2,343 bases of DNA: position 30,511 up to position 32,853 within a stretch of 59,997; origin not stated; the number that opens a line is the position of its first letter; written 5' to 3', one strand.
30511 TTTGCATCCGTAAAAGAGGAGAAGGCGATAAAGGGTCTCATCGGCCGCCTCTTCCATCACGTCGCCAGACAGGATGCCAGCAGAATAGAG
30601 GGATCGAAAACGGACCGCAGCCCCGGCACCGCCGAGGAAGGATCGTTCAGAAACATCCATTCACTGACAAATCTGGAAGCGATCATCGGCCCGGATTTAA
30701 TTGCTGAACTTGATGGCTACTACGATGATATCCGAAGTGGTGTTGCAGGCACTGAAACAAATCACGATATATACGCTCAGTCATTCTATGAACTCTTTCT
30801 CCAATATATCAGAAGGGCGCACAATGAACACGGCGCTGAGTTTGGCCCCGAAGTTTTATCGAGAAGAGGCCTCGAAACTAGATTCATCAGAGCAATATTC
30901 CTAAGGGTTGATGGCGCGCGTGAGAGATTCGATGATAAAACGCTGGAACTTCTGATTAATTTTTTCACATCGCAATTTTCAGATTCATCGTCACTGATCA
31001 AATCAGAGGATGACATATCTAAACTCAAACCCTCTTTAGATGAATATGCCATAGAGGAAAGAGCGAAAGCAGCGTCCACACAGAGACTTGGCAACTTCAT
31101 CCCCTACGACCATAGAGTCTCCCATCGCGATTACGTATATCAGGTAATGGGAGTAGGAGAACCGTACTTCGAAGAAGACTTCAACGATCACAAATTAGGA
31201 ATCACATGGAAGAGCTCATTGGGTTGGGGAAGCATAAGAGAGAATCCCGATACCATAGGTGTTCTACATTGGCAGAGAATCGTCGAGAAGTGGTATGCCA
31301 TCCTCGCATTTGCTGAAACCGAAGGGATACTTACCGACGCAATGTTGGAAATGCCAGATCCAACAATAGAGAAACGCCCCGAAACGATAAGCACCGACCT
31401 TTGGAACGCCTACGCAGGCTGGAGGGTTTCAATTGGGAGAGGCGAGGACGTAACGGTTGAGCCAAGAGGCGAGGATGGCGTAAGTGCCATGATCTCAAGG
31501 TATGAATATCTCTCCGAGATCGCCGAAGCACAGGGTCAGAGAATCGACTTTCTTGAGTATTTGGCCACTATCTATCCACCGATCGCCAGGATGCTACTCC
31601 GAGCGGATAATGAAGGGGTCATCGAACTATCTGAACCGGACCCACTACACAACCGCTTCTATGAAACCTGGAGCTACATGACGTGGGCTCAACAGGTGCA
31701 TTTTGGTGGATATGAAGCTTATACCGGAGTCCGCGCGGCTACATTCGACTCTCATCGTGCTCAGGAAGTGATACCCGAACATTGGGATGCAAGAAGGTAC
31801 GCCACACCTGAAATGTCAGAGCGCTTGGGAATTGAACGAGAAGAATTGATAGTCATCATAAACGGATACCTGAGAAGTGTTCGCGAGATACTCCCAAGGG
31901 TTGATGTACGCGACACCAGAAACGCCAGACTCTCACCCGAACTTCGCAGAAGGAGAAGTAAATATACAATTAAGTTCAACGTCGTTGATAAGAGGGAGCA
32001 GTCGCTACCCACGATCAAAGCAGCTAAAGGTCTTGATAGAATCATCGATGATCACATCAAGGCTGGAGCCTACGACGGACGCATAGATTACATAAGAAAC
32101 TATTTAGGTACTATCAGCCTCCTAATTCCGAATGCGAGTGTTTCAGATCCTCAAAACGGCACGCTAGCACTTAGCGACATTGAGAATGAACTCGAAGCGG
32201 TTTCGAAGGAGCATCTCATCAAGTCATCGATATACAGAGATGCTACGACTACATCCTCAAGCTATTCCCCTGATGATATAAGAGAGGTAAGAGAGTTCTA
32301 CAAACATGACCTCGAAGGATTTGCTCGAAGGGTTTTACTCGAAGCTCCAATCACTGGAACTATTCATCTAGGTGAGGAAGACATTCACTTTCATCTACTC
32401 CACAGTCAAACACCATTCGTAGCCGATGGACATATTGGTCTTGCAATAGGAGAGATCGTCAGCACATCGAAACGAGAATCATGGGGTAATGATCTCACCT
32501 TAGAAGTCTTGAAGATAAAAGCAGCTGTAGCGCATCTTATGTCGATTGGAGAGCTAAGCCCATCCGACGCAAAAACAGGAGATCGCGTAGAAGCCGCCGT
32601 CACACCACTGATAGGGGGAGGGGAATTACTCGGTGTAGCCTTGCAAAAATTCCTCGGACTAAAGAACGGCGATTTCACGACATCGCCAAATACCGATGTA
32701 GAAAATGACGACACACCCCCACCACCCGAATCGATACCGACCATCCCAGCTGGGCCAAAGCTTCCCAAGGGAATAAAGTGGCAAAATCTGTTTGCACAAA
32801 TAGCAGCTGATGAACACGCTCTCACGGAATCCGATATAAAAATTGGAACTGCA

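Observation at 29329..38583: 9.3-kb ORFan (~3,080 aa) inserted between two conserved housekeeping operons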

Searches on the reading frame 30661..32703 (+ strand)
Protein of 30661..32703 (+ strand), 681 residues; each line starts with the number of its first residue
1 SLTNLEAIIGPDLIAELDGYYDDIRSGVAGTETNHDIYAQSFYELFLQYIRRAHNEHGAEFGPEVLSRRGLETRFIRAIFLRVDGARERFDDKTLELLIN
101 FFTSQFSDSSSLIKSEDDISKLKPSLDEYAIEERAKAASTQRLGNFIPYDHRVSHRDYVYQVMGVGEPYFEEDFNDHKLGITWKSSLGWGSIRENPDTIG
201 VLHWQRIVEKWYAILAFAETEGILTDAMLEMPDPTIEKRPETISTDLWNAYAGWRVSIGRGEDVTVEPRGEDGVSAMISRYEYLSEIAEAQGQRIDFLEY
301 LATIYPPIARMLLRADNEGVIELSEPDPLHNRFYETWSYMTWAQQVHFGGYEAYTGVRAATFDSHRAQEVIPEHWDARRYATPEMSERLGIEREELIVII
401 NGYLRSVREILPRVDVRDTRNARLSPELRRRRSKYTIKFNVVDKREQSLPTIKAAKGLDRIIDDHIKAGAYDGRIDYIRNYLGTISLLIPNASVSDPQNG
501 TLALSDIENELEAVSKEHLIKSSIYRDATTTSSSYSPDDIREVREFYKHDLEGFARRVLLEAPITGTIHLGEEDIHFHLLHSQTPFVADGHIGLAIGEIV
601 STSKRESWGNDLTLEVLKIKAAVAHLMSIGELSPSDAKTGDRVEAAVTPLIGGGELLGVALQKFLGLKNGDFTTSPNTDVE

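Call 77: predict_structure(alignment_id=A3)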
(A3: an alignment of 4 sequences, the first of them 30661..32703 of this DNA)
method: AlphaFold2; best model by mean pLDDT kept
length: 681 residues; sequences in the alignment: 4
mean_pLDDT: 58.6   pTM: 0.38
mean pLDDT of the five models: 58.6, 54.8, 54.4, 54.1, 53.5
residues with pLDDT >= 90: 1; 70-90: 270; 50-70: 130; < 50: 280
segments of 3 or more residues with pLDDT < 50: 1-144, 269-271, 306-308, 315-393, 395-403, 439-458, 582-585, 670-681
pLDDT, mean of each block of 10 residues (from residue 1): 35 41 40 41 46 43 37 35 35 41 40 42 35 27 57 74 70 75 79 78 83 87 82 80 85 74 62 66 82 79 60 45 34 30 32 31 33 39 43 47 49 57 53 58 31 36 62 71 76 75 84 84 72 60 80 74 74 71 53 69 71 84 76 70 81 76 69 26 23
secondary structure, 60 per line:
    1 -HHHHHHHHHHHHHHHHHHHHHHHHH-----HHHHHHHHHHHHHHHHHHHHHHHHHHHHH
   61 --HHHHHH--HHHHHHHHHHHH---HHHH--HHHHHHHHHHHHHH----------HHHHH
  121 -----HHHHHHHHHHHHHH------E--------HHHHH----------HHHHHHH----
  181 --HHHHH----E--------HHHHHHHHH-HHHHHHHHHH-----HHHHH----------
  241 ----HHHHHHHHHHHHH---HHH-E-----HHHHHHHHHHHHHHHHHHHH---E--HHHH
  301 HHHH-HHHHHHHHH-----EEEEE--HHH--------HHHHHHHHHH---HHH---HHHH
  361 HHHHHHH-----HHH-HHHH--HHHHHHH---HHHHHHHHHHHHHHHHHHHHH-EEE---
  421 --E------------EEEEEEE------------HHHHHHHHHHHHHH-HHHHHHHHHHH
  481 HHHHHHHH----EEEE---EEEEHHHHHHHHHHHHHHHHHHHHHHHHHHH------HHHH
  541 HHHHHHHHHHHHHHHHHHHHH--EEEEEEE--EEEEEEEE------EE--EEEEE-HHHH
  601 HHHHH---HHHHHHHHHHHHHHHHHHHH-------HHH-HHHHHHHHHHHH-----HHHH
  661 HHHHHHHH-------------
elements in order (helices of 4 or more, strands of 3 or more residues): H2-26 H32-60 H63-68 H71-82 H86-89 H92-105 H116-120 H126-139 H155-159 H170-176 H183-187 H201-209 H211-220 H226-230 H245-257 H271-290 H297-304 H306-314 E320-324 H338-347 H357-367 H377-380 H383-389 H393-413 E415-417 E436-442 H455-468 H470-488 E493-496 E500-503 H504-530 H537-561 E564-570 E573-580 E591-595 H597-605 H609-628 H640-651 H657-668

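Call 81: fold_search(model_id=the predicted structure, library=pdb)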
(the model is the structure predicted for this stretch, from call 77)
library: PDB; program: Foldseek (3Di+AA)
matches with E <= 10: 59; with E <= 0.001: 0
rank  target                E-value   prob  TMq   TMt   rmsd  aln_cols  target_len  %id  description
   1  8yfu_A                1.1e+00  0.03  0.10  0.11  34.2       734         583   12  Cryo EM structure of human phosphate channel XPR1 at intermediate state (released 2024-10-09)
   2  6zqb_UJ               1.5e+00  0.02  0.06  0.04  59.1       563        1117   11  Cryo-EM structure of the 90S pre-ribosome from Saccharomyces cerevisiae, state B2 (released 2020-09-23)
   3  6azy                  2.6e+00  0.01  0.06  0.06  29.5       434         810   12  Crystal structure of Hsp104 R328M/R757M mutant from Calcarisporiella thermophila (released 2018-10-03)
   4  8adn_G                2.8e+00  0.05  0.07  0.15  16.4       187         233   13  Vairimorpha necatrix 20S proteasome from spores (released 2022-11-23)
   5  9min_D                3.8e+00  0.16  0.10  0.38   8.0       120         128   13  Structure of a designed minibinder to NYESO1-A*02:01 (released 2025-08-06)
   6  8qn8_H                3.8e+00  0.09  0.07  0.06  11.2        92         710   13  Mycobacterium smegmatis RNA polymerase in complex with HelD, SigA and RbpA in State II (released 2024-10-02)
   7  9e8j_K                3.8e+00  0.05  0.06  0.15  15.8       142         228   12  Nub1/Fat10-processing human 26S proteasome bound to Txnl1 with Rpt1 at top of spiral staircase (released 2024-12-04)
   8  9ukp_F                3.8e+00  0.01  0.06  0.10  29.3       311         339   13  CryoEM structure of the T.thermophilus transcription initiation complex bound to Ap4A-C, -1 dC in the template DNA str (released 2025-10-22)
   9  1tju_A                4.0e+00  0.02  0.10  0.14  23.5       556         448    9  Crystal Structure of T161S Duck Delta 2 Crystallin Mutant (released 2004-09-07)
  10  3rln                  4.4e+00  0.28  0.04  0.15   3.8        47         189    6  Structural Basis of Cytosolic DNA Recognition by Innate Immune Receptors (released 2012-04-25)
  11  8r5s_D                4.4e+00  0.09  0.12  0.29  21.3       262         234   10  t113 - De-novo designed soluble homotetramer (released 2024-11-27)
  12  9mbp_K                4.4e+00  0.04  0.06  0.15  15.5       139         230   12  Substrate-engaged human 26S proteasome bound to midnolin with RPT1 at top of spiral staircase (released 2026-03-25)
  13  8qys_D                4.4e+00  0.04  0.06  0.15  15.9       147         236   13  Human preholo proteasome 20S core particle (released 2024-02-21)
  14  8qu6_H                4.6e+00  0.08  0.07  0.06  10.7        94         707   13  Mycobacterium smegnatis RNA polymerase transcription initiation complex with SigmaA, RbpA, HelD and an upstream-fork p (released 2024-10-02)
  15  9e8g_K                4.9e+00  0.04  0.07  0.15  15.3       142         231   13  Nub1/Fat10-processing human 26S proteasome bound to Txnl1 with Rpt5 at top of spiral staircase (released 2024-12-04)
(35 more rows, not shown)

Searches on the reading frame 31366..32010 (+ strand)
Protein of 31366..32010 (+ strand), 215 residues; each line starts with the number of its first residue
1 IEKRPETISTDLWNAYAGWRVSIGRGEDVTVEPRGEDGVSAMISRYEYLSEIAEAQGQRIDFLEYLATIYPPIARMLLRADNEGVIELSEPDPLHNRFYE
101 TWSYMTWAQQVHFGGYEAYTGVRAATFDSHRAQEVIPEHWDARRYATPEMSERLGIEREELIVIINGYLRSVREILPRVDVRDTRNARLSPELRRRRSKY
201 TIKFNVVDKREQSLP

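Call 70: find_related_loci(query=A6, collection=genome_contigs, flank=10000)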
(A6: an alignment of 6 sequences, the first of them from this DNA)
Query A6 (215 aa) in genome_contigs; peptide patterns used: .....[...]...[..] (x = any residue, [..] = any of these).
4 stretches matched a pattern; 2 encode a relative of the query (tblastn E <= 1e-3); 2 distinct loci.
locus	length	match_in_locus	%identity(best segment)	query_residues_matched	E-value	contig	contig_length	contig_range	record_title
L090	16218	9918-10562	85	1-215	5e-128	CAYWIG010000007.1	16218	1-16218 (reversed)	MAG TPA_asm: uncultured Myxococcales bacterium isolate SRP077602_co8_292 genome assembly, contig: NODE_5200_length_16218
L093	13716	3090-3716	33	4-210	2e-26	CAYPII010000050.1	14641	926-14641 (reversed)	MAG TPA_asm: uncultured Myxococcales bacterium isolate SRP141376_co4_47 genome assembly, contig: NODE_6969_length_14641_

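Call 86: search_solved_structures(query=A5, max_evalue=10)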
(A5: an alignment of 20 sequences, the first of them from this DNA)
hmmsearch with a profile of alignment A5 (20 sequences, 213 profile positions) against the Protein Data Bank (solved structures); distinct sequences matched with E-value up to 10: 0.

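Call 90: find_related_loci(query=A6, collection=viral_contigs, flank=5000)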
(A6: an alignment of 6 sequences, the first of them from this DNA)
Query A6 (215 aa) in viral_contigs; peptide patterns used: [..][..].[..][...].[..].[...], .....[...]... (x = any residue, [..] = any of these).
32 stretches matched a pattern, but none encodes a relative of the query by tblastn (E <= 1e-3).

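Call 114: find_related_loci(query=A6, collection=metagenome_contigs, flank=10000)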
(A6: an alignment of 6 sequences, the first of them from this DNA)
Query A6 (215 aa) in metagenome_contigs; peptide patterns used: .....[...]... (x = any residue, [..] = any of these).
33 stretches matched a pattern, but none encodes a relative of the query by tblastn (E <= 1e-3).
